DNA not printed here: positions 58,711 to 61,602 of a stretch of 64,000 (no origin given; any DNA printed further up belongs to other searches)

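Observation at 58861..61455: Sensory-type [FeFe]-hydrogenase module fused to GGDEF-EAL: candidate H2/redox-gated c-di-GMP enzyme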

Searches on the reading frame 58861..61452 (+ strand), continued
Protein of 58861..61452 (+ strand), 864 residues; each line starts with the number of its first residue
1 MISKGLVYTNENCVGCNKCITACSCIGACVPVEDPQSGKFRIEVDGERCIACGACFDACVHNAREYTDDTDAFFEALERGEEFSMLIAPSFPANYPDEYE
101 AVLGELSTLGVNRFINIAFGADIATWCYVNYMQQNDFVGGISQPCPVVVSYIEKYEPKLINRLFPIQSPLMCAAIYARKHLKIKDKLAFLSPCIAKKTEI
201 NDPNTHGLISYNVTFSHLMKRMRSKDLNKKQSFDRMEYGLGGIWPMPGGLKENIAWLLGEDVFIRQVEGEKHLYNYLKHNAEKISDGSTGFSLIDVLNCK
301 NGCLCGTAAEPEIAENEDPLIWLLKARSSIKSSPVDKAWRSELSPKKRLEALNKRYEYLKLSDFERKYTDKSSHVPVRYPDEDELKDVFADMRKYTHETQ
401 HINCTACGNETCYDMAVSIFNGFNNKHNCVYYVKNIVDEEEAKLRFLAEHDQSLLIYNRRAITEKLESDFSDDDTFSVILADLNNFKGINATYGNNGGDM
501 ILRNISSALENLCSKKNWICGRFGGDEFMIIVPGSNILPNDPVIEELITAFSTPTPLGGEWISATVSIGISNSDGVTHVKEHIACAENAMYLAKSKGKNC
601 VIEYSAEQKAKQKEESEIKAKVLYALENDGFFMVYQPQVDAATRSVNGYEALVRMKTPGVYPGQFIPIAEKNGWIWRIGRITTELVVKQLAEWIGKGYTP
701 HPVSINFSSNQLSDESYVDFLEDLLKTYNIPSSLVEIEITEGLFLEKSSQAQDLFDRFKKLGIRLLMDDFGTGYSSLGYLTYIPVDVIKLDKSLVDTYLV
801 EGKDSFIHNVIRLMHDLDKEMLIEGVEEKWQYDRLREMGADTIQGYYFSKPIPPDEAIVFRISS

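Call 25: find_encoding_contigs(protein=P0138, flank=10000, max_places=2)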
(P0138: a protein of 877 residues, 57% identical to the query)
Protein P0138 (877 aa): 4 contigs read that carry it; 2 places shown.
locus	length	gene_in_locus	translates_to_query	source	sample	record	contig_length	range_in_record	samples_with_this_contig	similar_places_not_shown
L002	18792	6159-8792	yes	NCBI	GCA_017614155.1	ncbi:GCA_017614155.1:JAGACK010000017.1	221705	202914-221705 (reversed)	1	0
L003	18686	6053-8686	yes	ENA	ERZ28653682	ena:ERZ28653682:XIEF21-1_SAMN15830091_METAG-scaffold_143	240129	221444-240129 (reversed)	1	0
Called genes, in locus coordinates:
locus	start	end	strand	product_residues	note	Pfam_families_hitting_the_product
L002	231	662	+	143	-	PF22769:DCD (weak), PF00692:dUTPase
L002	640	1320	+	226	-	-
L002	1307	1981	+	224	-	PF00072:Response_reg, PF00486:Trans_reg_C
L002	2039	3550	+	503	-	PF03577:Peptidase_C69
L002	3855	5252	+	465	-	PF13173:AAA_14, PF13635:DUF4143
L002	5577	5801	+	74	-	PF13173:AAA_14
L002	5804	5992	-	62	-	-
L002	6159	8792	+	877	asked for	PF12838:Fer4_7 (weak), PF00037:Fer4 (weak), PF02906:Fe_hyd_lg_C, PF00990:GGDEF, PF00563:EAL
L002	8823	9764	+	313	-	PF00364:Biotin_lipoyl (faint), PF25984:BSH_YknX (weak)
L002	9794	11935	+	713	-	PF03412:Peptidase_C39, PF00664:ABC_membrane, PF00005:ABC_tran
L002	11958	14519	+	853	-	PF00664:ABC_membrane, PF00005:ABC_tran, PF02463:SMC_N (faint)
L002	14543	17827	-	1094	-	PF00924:MS_channel_2nd, PF21082:MS_channel_3rd (weak)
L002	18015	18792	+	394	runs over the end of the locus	PF00390:malic, PF03949:Malic_M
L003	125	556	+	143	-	PF22769:DCD (weak), PF00692:dUTPase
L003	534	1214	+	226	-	-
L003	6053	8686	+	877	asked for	PF12838:Fer4_7 (weak), PF00037:Fer4 (weak), PF02906:Fe_hyd_lg_C, PF00990:GGDEF, PF00563:EAL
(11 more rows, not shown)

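Call 26: find_encoding_contigs(protein=P0180, flank=10000, max_places=2)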
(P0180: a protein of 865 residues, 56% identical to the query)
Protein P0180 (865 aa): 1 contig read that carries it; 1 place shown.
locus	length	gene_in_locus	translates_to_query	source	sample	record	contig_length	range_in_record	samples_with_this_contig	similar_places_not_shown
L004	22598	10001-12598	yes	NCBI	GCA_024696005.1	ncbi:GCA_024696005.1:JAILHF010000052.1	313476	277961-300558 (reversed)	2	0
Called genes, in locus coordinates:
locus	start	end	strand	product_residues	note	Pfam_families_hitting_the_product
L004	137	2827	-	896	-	PF01841:Transglut_core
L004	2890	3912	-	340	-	PF01882:DUF58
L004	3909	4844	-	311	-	PF20030:bpMoxR (weak), PF07726:AAA_3, PF07728:AAA_5, PF17863:AAA_lid_2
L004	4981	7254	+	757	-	PF00990:GGDEF, PF00563:EAL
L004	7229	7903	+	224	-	PF02677:QueH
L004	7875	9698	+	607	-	PF03485:Arg_tRNA_synt_N, PF00750:tRNA-synt_1d, PF05746:DALR_1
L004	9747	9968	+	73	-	PF20069:DUF6465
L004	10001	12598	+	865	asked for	PF12837:Fer4_6 (faint), PF12838:Fer4_7 (weak), PF00037:Fer4 (weak), PF02906:Fe_hyd_lg_C, PF04060:FeS (weak), PF00990:GGDEF, PF00563:EAL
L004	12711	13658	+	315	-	PF07195:FliD_C (faint)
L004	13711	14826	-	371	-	PF12698:ABC2_membrane_3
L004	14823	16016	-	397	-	PF12698:ABC2_membrane_3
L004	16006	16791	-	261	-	PF00005:ABC_tran, PF13304:AAA_21 (weak)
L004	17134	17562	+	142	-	PF00572:Ribosomal_L13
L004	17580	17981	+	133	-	PF00380:Ribosomal_S9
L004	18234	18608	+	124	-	-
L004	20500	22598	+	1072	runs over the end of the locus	PF00990:GGDEF, PF00563:EAL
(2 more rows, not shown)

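Call 27: find_encoding_contigs(protein=P0237, flank=10000, max_places=2)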
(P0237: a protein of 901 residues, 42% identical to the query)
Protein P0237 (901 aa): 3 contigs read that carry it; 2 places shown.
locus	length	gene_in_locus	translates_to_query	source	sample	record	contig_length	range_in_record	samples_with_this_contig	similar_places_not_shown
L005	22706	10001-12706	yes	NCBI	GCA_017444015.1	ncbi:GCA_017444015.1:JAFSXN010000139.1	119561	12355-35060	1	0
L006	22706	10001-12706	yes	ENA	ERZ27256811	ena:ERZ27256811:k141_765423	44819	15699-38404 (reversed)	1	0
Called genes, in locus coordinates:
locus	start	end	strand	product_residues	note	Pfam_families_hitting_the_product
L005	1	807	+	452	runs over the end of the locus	PF01547:SBP_bac_1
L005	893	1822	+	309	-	PF00528:BPD_transp_1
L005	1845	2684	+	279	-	PF00528:BPD_transp_1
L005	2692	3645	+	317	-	PF04616:Glyco_hydro_43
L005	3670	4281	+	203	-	PF04854:DUF624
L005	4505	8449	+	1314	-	PF02743:dCache_1, PF22673:MCP-like_PDC_1 (weak), PF02743:dCache_1, PF22673:MCP-like_PDC_1 (weak), PF00512:HisKA, PF02518:HATPase_c, PF00072:Response_reg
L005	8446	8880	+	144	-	PF00072:Response_reg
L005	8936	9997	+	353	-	PF04015:DUF362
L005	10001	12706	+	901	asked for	PF00037:Fer4 (faint), PF12838:Fer4_7 (weak), PF02906:Fe_hyd_lg_C, PF04060:FeS (weak), PF00990:GGDEF, PF00563:EAL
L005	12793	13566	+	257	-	PF23441:SDR, PF00106:adh_short, PF01370:Epimerase, PF08659:KR, PF13561:adh_short_C2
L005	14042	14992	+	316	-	PF00990:GGDEF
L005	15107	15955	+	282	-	PF02811:PHP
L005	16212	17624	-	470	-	PF02614:UxaC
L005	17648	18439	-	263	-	PF00106:adh_short, PF01370:Epimerase (faint), PF08659:KR, PF23441:SDR (weak), PF13561:adh_short_C2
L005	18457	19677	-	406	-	PF04295:GD_AH_second, PF20629:GD_AH_C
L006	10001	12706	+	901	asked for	PF00037:Fer4 (faint), PF12838:Fer4_7 (weak), PF02906:Fe_hyd_lg_C, PF04060:FeS (weak), PF00990:GGDEF, PF00563:EAL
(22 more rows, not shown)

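Call 29: find_related_loci(query=A1, collection=genome_contigs, flank=10000)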
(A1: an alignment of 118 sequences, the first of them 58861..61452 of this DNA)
Query A1 (864 aa) in genome_contigs; peptide patterns used: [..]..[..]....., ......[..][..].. (x = any residue, [..] = any of these).
599 stretches matched a pattern (row limit reached: there are more); 593 encode a relative of the query (tblastn E <= 1e-3); the best 80 are kept; 80 distinct loci.
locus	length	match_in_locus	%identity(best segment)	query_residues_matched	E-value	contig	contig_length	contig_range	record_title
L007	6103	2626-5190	59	6-860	0e+0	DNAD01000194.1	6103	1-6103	MAG TPA_asm: Lachnospiraceae bacterium isolate UBA9423 contig_144538, whole genome shotgun sequence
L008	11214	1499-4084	58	1-862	0e+0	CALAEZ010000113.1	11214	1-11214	MAG TPA_asm: uncultured Treponema sp. isolate ERR1278103_bin.49_CONCOCT_v1.1_MAG genome assembly, contig: ERZ841272.7591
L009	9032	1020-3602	58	3-864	0e+0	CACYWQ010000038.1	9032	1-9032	MAG: uncultured Lachnospiraceae bacterium isolate RUG12349 genome assembly, contig: RUG12349_asm_38, whole genome shotgu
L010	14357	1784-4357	57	4-862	0e+0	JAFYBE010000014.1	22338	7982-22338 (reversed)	MAG: Lachnospiraceae bacterium isolate RGIG6931 Sheep_Rumen.Co__c668917, whole genome shotgun sequence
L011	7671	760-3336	57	2-861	0e+0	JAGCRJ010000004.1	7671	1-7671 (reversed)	MAG: Lachnospiraceae bacterium isolate RGIG10053 Yak_Rumen-1__c16193, whole genome shotgun sequence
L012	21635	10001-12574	57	2-860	0e+0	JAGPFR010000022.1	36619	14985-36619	MAG: Lachnospiraceae bacterium isolate Gw_SlDig_bin_197 Gw_SlDig_1637_length_36619_cov_5.941247, whole genome shotgun se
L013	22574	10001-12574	57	2-860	0e+0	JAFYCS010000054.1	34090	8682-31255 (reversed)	MAG: Lachnospiraceae bacterium isolate RGIG6971 Sheep_Rumen.Co__c1851366, whole genome shotgun sequence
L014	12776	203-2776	57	2-860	0e+0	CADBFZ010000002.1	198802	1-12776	MAG: uncultured Lachnospiraceae bacterium isolate RUG13935 genome assembly, contig: RUG13935_asm_2, whole genome shotgun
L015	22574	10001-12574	56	2-860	0e+0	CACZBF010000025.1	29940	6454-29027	MAG: uncultured Lachnospiraceae bacterium isolate RUG12461 genome assembly, contig: RUG12461_asm_25, whole genome shotgu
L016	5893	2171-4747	56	2-861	0e+0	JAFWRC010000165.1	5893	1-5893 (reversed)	MAG: Lachnospiraceae bacterium isolate RGIG5994 Sheep_Omasum-2__c533818, whole genome shotgun sequence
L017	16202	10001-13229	57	6-860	0e+0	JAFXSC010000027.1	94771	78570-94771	MAG: Ruminococcus sp. isolate RGIG6695 Sheep_Rumen-2__c3934, whole genome shotgun sequence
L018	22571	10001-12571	56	4-861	0e+0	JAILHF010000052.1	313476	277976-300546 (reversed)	MAG: Lachnospiraceae bacterium isolate RUI117 k141_1475455_flag=0_multi=32.4982_len=313476, whole genome shotgun sequenc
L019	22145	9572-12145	56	2-860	0e+0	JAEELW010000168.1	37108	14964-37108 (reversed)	MAG: Lachnospiraceae bacterium isolate Tb.RUG.225 k141_11794943_flag=1_multi=13.0011_len=37108, whole genome shotgun seq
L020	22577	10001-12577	56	1-860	0e+0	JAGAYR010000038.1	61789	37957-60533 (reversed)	MAG: Lachnospiraceae bacterium isolate RGIG8894 Water_deer_Omasum.Co__c548142, whole genome shotgun sequence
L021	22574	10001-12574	55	2-860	0e+0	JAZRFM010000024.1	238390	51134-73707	MAG: Lachnospiraceae bacterium isolate T1900045495_YK20190189.MAGScoT_cleanbin_000001 SGB_7426_k141_445761, whole genome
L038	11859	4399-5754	59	4-455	0e+0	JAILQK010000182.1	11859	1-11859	MAG: Lachnospiraceae bacterium isolate RUI356 k141_11517183_flag=0_multi=19.8391_len=11859, whole genome shotgun sequenc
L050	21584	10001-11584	50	5-519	8e-180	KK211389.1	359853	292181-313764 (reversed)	Lachnospiraceae bacterium AD3010 genomic scaffold T526DRAFT_scaffold00003.3, whole genome shotgun sequence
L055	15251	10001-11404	54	1-468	3e-179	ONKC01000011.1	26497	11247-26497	uncultured Clostridiales bacterium isolate RUG381 genome assembly, contig: scaffold_1657, whole genome shotgun sequence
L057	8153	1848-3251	54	1-468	4e-179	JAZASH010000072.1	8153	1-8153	MAG: Eubacterium sp. isolate R13_purified_bin14 k141_2779357_length_8153_cov_28.3734, whole genome shotgun sequence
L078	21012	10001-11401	55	3-467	2e-174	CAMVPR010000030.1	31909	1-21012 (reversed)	MAG TPA_asm: uncultured Lachnospiraceae bacterium isolate SRR8387717_bin.46_metaWRAP_v1.3_MAG genome assembly, contig: E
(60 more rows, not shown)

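Call 36: predict_structure(alignment_id=A1)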
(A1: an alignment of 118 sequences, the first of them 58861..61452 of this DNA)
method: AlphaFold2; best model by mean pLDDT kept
length: 864 residues; sequences in the alignment: 118
mean_pLDDT: 88.1   pTM: 0.60
mean pLDDT of the five models: 88.1, 87.8, 87.2, 85.9, 85.4
residues with pLDDT >= 90: 487; 70-90: 325; 50-70: 47; < 50: 5
segments of 3 or more residues with pLDDT < 50: 1-3
pLDDT, mean of each block of 10 residues (from residue 1): 70 89 90 81 92 90 93 95 91 89 91 89 91 89 91 96 94 94 94 93 93 95 82 61 62 85 87 92 92 89 77 82 79 75 89 91 94 92 94 89 74 90 89 88 86 90 94 94 91 89 94 94 94 93 93 87 93 91 93 88 87 86 93 96 93 92 89 89 96 95 90 85 96 92 62 86 87 58 82 81 81 88 90 91 93 95 77
secondary structure, 60 per line:
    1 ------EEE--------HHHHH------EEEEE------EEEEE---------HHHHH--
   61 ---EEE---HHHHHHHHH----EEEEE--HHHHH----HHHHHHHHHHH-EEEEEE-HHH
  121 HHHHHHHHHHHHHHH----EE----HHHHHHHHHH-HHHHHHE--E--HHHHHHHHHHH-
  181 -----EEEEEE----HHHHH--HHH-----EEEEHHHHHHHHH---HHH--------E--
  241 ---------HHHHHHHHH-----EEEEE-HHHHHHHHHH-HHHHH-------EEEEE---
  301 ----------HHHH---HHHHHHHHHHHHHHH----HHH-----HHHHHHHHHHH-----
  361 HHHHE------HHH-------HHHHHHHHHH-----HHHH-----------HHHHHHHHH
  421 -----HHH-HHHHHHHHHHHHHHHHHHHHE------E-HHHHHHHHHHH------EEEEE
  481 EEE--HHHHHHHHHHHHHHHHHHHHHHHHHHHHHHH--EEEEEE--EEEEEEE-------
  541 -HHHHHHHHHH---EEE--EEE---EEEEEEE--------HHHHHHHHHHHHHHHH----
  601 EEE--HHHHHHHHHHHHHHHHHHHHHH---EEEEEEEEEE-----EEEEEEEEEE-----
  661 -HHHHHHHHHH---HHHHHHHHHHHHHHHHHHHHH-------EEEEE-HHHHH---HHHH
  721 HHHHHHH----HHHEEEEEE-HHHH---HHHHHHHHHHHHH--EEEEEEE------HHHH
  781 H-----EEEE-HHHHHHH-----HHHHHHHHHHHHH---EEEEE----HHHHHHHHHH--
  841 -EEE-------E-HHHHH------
elements in order (helices of 4 or more, strands of 3 or more residues): E7-9 H18-22 E29-33 E40-44 H54-58 E64-66 H70-78 E83-87 H90-94 H99-109 E111-116 H118-135 H146-155 H157-162 H169-179 E186-191 H196-200 E211-214 H215-223 H250-258 E264-268 H270-279 H281-285 E293-297 H311-314 H318-332 H345-355 H361-364 H382-391 H397-400 H412-420 H430-449 H459-469 E476-483 H486-516 E519-524 E527-533 H542-551 E555-557 E560-562 E566-572 H581-596 E601-603 H606-627 E631-640 E646-655 H662-671 H675-695 E703-707 H709-713 H717-727 E735-740 H742-745 H749-761 E764-770 H777-781 E787-790 H792-798 H804-816 E820-824 H829-838 E842-844 H854-858
